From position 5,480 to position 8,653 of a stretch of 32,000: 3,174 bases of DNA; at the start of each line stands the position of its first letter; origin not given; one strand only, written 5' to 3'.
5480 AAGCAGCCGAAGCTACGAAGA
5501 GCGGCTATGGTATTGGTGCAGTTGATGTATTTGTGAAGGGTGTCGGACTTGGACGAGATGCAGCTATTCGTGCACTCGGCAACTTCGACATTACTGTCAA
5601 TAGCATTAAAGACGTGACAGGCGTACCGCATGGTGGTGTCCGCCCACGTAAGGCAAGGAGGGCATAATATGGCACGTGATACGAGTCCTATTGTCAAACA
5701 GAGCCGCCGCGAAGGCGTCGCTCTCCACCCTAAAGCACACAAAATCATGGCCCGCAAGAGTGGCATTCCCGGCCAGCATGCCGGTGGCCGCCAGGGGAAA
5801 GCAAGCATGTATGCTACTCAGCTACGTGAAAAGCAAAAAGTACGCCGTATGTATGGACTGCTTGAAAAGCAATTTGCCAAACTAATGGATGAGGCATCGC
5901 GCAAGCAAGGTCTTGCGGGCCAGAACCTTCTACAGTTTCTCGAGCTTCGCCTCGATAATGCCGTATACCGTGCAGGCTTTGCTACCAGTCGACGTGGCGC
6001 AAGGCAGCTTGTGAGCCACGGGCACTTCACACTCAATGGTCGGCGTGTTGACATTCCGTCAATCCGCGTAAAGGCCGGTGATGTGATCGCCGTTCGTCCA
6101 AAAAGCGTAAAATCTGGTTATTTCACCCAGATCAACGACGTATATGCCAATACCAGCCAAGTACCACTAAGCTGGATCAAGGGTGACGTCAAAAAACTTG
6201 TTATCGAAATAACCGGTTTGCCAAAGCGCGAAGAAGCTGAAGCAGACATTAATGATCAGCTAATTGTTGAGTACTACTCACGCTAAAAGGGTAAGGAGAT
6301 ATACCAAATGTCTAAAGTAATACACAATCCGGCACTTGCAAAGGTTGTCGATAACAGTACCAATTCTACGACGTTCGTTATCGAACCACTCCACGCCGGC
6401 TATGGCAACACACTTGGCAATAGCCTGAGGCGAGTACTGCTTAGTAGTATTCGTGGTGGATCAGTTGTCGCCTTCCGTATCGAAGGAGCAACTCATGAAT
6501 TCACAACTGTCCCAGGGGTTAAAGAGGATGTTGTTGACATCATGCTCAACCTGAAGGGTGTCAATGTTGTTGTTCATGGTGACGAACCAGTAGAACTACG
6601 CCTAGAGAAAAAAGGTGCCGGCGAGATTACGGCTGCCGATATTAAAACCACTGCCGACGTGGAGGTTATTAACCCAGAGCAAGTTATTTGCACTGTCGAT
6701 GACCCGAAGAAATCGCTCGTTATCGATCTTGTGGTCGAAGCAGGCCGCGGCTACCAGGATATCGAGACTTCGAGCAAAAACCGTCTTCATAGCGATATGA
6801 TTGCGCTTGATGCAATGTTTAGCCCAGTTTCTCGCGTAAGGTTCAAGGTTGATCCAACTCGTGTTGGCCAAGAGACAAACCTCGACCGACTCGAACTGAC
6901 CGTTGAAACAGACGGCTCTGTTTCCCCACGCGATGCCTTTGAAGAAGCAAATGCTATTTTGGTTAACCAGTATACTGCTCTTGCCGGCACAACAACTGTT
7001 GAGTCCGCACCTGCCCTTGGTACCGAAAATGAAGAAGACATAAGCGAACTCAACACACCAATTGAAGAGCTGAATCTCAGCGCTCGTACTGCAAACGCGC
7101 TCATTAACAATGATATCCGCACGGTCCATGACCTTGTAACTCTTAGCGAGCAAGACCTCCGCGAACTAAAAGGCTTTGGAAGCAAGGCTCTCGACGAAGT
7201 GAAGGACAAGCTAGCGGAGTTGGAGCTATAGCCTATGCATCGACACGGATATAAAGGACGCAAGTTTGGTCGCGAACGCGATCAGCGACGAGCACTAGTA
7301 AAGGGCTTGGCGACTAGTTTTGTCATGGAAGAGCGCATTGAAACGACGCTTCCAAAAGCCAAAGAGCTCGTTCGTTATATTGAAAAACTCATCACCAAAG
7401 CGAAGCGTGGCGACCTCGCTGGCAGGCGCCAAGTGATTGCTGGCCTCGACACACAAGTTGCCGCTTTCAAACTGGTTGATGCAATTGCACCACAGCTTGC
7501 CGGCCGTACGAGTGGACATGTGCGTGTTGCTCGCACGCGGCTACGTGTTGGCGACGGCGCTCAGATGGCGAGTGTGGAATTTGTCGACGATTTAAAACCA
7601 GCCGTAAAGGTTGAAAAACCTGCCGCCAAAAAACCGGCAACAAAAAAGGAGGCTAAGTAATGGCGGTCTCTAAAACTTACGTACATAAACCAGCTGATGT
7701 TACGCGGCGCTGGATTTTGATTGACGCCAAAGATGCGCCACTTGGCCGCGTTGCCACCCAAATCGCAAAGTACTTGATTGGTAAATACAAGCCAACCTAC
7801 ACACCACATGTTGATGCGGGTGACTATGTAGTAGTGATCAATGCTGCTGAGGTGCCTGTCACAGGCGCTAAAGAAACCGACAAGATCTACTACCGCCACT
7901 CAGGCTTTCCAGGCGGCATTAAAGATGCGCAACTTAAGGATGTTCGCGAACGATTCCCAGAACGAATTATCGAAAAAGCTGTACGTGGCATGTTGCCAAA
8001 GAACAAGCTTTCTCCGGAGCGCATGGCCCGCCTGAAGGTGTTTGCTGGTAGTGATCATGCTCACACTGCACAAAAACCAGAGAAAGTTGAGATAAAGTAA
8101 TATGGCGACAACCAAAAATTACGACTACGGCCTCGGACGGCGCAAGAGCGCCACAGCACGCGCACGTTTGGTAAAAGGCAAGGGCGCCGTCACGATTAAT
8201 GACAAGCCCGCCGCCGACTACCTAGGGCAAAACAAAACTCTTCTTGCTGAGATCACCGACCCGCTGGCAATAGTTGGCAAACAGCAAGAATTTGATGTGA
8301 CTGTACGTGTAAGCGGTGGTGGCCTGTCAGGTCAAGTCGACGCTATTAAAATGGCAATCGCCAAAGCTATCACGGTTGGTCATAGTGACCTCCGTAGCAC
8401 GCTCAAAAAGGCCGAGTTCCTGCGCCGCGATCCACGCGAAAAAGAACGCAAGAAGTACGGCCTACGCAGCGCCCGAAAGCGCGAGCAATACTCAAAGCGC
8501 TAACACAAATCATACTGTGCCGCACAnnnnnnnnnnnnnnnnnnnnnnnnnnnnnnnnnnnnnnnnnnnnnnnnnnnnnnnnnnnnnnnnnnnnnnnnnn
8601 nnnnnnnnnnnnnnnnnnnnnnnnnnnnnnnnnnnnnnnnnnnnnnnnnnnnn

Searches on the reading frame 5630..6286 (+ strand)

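Call 49: search_protein_families(library=pfam, proteins=[window:5630-6286:+], max_evalue=0.001)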
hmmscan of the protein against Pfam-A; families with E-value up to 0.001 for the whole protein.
window:5630-6286:+ (218 aa): 2 families
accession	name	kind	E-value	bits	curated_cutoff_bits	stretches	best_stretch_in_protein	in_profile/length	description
PF00163.24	Ribosomal_S4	-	7.4e-22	78.3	23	1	17-105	2-95/95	Ribosomal protein S4/S9 N-terminal domain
PF01479.30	S4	-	1.5e-19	69.8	22.8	1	106-153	1-48/48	S4 domain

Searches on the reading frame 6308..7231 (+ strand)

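Call 49: search_protein_families(library=pfam, proteins=[window:6308-7231:+], max_evalue=0.001)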
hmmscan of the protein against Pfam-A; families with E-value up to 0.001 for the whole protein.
window:6308-7231:+ (307 aa): 4 families
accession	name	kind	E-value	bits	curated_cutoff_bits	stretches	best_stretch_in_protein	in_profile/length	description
PF01000.31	RNA_pol_A_bac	-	6.2e-30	104.3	33.9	1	57-172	2-119/119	RNA polymerase Rpb3/RpoA insert domain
PF03118.21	RNA_pol_A_CTD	-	1.4e-19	70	23.8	1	240-304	3-67/67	Bacterial RNA polymerase, alpha chain C terminal domain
PF01193.29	RNA_pol_L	-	8.8e-17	61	24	1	26-221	1-73/74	RNA polymerase Rpb3/Rpb11 dimerisation domain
PF14520.12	HHH_5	-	1.9e-06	28.7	27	1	260-303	13-56/57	Helix-hairpin-helix domain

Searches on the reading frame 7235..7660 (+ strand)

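Call 49: search_protein_families(library=pfam, proteins=[window:7235-7660:+], max_evalue=0.001)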
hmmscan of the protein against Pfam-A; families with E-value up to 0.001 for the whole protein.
window:7235-7660:+ (141 aa): 1 family
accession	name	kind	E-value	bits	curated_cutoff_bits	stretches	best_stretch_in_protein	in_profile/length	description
PF01196.24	Ribosomal_L17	-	5.1e-27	95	27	1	22-117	2-97/97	Ribosomal protein L17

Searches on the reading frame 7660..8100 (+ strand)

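Call 50: search_protein_families(library=pfam, proteins=[window:7660-8100:+], max_evalue=0.001)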
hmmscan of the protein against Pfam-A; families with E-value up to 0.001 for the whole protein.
window:7660-8100:+ (146 aa): 1 family
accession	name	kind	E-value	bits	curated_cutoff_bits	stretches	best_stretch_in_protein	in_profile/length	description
PF00572.24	Ribosomal_L13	-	4.3e-47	159.5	23.8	1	16-133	1-118/119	Ribosomal protein L13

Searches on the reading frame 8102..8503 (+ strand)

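Call 50: search_protein_families(library=pfam, proteins=[window:8102-8503:+], max_evalue=0.001)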
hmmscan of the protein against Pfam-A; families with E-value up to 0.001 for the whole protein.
window:8102-8503:+ (133 aa): 1 family
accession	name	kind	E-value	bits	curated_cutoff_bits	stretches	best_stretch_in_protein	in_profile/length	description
PF00380.25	Ribosomal_S9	-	1.7e-42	145.2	22.5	1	12-133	1-121/121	Ribosomal protein S9/S16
